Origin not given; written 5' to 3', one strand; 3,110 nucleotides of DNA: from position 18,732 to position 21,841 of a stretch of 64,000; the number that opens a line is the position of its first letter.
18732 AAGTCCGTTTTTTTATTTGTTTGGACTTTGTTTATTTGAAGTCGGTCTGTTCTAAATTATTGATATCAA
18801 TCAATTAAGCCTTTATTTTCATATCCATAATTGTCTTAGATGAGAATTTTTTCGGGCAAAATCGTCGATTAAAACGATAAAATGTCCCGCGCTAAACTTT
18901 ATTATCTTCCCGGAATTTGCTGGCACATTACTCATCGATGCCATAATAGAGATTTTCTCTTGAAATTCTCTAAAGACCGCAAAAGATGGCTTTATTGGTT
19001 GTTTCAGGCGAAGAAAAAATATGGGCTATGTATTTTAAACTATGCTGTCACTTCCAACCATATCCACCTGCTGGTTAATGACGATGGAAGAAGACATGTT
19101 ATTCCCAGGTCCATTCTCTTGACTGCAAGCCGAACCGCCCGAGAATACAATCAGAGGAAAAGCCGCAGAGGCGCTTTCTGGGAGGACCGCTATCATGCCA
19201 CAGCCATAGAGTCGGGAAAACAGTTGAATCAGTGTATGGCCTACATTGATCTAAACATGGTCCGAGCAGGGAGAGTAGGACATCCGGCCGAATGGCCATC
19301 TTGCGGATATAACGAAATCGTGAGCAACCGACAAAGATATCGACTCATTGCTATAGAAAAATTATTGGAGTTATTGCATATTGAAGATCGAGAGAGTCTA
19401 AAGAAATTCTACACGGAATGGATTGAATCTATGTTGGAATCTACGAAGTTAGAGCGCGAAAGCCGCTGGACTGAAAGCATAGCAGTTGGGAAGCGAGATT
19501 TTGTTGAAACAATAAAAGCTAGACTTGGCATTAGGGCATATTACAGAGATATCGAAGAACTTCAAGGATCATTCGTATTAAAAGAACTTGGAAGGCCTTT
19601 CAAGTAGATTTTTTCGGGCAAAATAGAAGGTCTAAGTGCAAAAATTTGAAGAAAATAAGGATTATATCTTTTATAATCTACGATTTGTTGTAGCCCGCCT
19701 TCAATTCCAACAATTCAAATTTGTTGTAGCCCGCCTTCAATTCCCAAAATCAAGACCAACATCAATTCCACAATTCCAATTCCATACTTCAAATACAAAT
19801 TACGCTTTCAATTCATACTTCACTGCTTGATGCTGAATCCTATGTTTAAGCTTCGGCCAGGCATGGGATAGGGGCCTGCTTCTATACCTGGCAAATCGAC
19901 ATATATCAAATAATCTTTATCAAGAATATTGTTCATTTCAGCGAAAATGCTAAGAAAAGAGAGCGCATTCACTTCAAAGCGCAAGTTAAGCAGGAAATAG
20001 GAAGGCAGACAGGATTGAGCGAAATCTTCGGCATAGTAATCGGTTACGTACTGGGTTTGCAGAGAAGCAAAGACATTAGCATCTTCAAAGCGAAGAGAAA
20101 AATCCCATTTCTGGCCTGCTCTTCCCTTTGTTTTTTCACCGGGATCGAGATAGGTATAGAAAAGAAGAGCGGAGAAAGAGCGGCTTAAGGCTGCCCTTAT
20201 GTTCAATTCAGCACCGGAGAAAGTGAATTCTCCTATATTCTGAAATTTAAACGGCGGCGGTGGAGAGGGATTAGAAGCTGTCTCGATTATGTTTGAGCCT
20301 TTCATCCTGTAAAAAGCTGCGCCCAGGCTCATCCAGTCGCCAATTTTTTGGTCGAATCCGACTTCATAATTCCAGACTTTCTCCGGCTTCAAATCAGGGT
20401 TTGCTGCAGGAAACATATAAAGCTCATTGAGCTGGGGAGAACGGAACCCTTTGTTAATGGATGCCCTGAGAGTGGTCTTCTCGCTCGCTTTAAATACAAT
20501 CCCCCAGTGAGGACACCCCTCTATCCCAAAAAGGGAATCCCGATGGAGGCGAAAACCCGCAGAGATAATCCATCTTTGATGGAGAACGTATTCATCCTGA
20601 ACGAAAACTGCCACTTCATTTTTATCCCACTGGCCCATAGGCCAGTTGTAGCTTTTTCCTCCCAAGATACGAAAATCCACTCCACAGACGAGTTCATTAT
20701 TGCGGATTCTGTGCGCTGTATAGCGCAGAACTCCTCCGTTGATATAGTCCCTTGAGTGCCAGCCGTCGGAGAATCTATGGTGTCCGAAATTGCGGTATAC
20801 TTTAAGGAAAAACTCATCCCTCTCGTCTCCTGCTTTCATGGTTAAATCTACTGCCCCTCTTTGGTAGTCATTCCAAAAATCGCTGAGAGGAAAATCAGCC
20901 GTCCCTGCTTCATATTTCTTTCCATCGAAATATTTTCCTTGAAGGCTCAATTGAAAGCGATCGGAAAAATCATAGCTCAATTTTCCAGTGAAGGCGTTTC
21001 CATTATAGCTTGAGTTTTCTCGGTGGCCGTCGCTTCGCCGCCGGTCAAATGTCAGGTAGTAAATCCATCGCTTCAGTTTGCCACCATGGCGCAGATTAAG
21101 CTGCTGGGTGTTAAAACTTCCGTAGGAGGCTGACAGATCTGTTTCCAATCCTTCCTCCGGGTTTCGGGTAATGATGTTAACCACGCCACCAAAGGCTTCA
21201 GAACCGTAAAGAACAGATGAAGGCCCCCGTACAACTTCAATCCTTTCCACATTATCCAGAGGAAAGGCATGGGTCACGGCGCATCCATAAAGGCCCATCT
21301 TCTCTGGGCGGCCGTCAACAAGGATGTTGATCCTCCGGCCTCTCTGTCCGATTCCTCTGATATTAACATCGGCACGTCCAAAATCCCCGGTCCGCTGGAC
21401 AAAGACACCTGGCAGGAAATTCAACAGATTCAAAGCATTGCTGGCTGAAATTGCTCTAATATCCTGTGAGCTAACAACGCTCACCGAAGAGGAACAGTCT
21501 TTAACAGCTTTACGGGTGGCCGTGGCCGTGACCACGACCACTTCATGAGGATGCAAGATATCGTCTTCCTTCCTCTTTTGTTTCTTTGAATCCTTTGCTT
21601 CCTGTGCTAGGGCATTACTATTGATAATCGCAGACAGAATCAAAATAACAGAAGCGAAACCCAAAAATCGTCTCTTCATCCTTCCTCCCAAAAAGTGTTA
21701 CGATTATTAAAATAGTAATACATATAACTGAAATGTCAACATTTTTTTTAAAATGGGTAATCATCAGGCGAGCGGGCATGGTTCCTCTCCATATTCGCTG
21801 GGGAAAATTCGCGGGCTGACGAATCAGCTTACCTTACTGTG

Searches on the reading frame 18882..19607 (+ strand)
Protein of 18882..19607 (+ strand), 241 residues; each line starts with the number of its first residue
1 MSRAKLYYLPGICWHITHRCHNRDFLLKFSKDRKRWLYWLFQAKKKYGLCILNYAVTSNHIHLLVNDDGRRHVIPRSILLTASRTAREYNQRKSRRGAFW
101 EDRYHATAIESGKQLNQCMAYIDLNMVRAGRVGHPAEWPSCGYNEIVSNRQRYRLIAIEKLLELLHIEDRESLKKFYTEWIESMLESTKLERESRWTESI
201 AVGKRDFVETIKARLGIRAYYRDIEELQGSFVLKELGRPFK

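Call 6: search_protein_families(library=pfam, proteins=[window:18882-19607:+], max_evalue=0.01)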
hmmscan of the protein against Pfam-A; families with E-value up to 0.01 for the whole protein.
window:18882-19607:+ (241 aa): 1 family
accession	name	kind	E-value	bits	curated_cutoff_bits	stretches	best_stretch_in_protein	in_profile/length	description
PF01797.21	Y1_Tnp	-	5.9e-10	39.8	23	1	14-123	7-119/121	Transposase IS200 like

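Call 44: search_protein_families(library=ncbifam, proteins=[window:18882-19607:+], max_evalue=0.001)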
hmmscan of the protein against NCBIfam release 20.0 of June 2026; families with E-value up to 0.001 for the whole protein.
window:18882-19607:+ (241 aa): 2 families
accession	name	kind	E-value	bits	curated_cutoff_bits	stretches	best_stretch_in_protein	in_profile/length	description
NF047646.1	REP_Tyr_transpos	equivalog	1.1e-17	64.3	80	1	7-139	5-144/146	REP-associated tyrosine transposase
NF033573.1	transpos_IS200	equivalog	0.00018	21.7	55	1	34-122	32-124/126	IS200/IS605 family transposase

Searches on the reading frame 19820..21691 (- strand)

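Call 6: search_protein_families(library=pfam, proteins=[window:19820-21691:-], max_evalue=0.01)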
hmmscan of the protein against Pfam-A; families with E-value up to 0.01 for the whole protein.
window:19820-21691:- (623 aa): 3 families
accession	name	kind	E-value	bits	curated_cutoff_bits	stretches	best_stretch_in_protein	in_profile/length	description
PF00593.30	TonB_dep_Rec_b-barrel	-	2.1e-37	130.5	27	1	202-589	30-436/436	TonB dependent receptor-like, beta-barrel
PF07715.20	Plug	-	1.2e-25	90.6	23.9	1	64-170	3-107/107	TonB-dependent Receptor Plug Domain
PF14905.12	OMP_b-brl_3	-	3.2e-05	23.6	27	1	429-592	208-376/408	Outer membrane protein beta-barrel family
